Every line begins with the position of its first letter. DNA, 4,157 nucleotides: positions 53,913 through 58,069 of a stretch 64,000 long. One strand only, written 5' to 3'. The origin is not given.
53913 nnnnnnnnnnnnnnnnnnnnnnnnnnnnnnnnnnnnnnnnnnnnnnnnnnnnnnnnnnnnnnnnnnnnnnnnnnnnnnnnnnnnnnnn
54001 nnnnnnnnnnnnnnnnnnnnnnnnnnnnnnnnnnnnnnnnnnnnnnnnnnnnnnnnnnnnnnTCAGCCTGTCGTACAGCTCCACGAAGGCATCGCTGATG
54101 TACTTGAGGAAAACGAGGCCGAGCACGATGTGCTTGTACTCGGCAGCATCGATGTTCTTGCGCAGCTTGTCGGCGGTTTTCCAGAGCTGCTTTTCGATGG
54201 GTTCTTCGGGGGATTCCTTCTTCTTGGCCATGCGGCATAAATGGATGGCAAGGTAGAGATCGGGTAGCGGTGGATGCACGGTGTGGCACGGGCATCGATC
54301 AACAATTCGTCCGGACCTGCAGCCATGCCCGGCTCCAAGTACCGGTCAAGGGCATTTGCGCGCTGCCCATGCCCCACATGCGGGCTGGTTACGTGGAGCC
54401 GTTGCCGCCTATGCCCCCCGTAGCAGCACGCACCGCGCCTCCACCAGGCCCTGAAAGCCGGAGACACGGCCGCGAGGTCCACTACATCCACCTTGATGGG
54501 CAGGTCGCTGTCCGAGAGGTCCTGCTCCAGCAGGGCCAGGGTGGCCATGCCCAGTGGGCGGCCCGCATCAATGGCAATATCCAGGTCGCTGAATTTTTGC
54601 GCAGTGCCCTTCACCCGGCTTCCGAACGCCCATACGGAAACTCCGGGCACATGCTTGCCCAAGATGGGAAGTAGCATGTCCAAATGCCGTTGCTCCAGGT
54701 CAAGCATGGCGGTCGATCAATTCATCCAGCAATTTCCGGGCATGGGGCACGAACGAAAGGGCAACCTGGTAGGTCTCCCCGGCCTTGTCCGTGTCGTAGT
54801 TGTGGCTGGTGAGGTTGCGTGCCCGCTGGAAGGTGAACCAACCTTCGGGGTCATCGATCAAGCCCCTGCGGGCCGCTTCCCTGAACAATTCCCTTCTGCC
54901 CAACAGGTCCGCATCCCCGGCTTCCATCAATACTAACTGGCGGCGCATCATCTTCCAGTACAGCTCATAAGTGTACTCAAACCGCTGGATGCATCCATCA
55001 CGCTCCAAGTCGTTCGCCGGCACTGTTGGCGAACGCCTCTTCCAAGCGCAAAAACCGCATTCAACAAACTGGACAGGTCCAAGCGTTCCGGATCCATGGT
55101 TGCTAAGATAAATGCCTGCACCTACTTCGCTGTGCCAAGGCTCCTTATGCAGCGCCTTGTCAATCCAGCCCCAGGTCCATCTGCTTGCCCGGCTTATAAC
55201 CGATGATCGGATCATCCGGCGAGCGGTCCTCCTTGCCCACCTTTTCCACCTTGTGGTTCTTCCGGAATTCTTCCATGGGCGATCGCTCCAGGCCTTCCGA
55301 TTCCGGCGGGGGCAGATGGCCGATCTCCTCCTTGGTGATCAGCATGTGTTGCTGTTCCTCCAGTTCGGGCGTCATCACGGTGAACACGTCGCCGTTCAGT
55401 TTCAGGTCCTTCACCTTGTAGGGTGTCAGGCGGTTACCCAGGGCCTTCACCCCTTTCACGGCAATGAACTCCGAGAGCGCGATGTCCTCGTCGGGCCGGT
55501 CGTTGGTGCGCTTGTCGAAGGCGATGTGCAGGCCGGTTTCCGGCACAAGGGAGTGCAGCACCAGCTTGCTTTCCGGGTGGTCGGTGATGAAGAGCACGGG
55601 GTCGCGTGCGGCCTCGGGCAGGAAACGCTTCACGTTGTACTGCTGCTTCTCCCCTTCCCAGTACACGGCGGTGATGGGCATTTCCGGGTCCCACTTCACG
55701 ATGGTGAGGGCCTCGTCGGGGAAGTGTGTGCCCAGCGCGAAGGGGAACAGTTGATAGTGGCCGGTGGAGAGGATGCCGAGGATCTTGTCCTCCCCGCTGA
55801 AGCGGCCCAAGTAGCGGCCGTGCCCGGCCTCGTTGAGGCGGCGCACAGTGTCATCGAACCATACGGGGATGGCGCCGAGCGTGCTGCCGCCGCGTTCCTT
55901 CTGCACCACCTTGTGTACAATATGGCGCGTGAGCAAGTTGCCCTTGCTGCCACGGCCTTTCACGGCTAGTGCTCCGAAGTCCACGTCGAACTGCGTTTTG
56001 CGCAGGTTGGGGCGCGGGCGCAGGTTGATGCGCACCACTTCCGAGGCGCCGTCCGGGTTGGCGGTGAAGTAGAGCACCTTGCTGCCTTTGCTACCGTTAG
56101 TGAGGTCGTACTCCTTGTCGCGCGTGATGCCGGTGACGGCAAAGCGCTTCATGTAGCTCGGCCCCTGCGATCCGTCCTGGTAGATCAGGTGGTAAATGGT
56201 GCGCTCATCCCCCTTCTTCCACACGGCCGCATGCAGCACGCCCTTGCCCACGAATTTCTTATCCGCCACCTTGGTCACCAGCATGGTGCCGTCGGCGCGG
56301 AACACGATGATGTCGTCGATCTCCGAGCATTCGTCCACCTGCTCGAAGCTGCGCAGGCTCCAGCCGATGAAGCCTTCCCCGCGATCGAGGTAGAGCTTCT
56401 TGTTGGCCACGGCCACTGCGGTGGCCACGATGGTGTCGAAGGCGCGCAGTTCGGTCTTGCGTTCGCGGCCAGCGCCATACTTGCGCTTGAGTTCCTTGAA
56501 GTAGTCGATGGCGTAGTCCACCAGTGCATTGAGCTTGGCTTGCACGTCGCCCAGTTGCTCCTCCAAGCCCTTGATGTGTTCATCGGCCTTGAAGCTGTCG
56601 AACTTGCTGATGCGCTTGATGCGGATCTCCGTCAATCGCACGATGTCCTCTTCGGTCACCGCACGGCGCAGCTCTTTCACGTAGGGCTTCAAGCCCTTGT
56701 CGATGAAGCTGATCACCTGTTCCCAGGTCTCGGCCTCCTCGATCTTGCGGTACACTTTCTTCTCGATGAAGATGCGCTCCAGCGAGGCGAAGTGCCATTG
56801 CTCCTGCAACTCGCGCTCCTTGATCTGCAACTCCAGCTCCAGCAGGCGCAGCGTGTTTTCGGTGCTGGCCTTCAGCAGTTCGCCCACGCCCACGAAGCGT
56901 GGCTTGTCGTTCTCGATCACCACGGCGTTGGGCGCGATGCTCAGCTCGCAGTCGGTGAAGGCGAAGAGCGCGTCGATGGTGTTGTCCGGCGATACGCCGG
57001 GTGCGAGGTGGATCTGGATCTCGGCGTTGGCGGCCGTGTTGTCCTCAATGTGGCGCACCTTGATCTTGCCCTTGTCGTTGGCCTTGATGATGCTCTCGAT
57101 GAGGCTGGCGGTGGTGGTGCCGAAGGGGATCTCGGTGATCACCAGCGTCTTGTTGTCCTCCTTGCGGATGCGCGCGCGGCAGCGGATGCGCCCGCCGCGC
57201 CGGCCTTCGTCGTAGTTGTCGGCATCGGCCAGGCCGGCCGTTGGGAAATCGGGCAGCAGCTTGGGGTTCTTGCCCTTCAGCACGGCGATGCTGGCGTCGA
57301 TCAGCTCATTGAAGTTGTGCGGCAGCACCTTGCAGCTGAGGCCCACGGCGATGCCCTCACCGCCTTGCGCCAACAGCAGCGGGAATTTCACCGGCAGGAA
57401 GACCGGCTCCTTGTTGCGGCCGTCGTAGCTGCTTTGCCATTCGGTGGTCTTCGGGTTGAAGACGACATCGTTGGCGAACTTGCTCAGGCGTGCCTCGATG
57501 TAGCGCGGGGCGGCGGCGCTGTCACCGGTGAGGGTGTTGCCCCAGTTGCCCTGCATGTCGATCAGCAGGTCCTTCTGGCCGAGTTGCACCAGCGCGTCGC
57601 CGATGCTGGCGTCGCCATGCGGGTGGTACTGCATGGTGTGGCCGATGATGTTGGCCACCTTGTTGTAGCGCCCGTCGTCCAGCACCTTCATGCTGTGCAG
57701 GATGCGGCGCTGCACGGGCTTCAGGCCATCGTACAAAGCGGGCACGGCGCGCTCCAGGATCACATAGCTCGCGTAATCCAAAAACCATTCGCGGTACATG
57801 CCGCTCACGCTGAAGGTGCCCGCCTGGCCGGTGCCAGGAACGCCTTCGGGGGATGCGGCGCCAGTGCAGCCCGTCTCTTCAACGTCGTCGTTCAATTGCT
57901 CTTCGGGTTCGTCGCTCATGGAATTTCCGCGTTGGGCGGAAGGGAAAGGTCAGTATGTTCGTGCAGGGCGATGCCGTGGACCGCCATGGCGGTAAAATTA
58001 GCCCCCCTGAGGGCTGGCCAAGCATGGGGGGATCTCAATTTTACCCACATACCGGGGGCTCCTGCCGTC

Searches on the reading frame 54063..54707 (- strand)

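Call 29: search_protein_families(library=pfam, proteins=[window:54063-54707:-], max_evalue=0.001)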
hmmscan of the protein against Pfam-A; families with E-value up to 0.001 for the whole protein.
window:54063-54707:- (214 aa): 2 families
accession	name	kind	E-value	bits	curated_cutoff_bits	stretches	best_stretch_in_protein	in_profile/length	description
PF18765.7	Polbeta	-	3.6e-10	40.3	26.9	1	24-86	15-77/93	Polymerase beta, Nucleotidyltransferase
PF01909.29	NTP_transf_2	-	1.1e-07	32.6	21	1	11-76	3-72/93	Nucleotidyltransferase domain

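Call 41: search_protein_families(library=padloc, proteins=[window:54063-54707:-], max_evalue=0.001)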
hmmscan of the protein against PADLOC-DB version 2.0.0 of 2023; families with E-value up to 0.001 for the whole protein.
window:54063-54707:- (214 aa): 5 families
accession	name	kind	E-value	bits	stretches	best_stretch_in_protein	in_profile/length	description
PDLC03138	Specificity_I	-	3.7e-13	47.3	1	1-93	1-93/485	Type I specificity subunit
PDLC04904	PDC-S09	-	1.5e-06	26.3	1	25-87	28-89/104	-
PDLC04902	PDC-S09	-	3.9e-06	25.1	1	27-87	26-86/97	-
PDLC04906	PDC-S09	-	0.00029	19.2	1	26-85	28-87/98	-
PDLC04907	PDC-S09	-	0.00032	18.8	1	11-47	16-52/114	-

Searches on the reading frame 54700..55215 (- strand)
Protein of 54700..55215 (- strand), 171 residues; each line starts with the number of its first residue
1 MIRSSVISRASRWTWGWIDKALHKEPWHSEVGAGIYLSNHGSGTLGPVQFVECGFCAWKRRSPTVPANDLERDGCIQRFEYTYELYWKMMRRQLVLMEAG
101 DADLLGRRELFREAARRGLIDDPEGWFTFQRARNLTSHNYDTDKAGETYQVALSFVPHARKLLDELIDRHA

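Call 29: search_protein_families(library=pfam, proteins=[window:54700-55215:-], max_evalue=0.001)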
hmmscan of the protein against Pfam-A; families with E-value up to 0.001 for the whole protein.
window:54700-55215:- (171 aa): 1 family
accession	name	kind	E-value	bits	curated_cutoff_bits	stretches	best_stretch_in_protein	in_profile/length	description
PF08780.16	NTase_sub_bind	-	7.8e-32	110.4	31.8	1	65-166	23-124/126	Nucleotidyltransferase substrate binding protein like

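Call 41: search_protein_families(library=padloc, proteins=[window:54700-55215:-], max_evalue=0.001)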
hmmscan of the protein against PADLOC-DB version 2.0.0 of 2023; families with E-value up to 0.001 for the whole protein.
window:54700-55215:- (171 aa): 0 families

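Call 55: find_encoding_contigs(protein=window:54700-55215:-, flank=10000, max_places=8)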
Protein window:54700-55215:- (171 aa): no gene with exactly this product is on record in the collection.

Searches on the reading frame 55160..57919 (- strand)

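Call 29: search_protein_families(library=pfam, proteins=[window:55160-57919:-], max_evalue=0.001)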
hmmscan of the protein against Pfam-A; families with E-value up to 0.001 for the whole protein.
window:55160-57919:- (919 aa): 1 family
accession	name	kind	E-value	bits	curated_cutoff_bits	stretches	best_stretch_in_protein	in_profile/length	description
PF00521.26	DNA_topoisoIV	-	6e-108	361.9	31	1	57-468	1-425/432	DNA gyrase/topoisomerase IV, subunit A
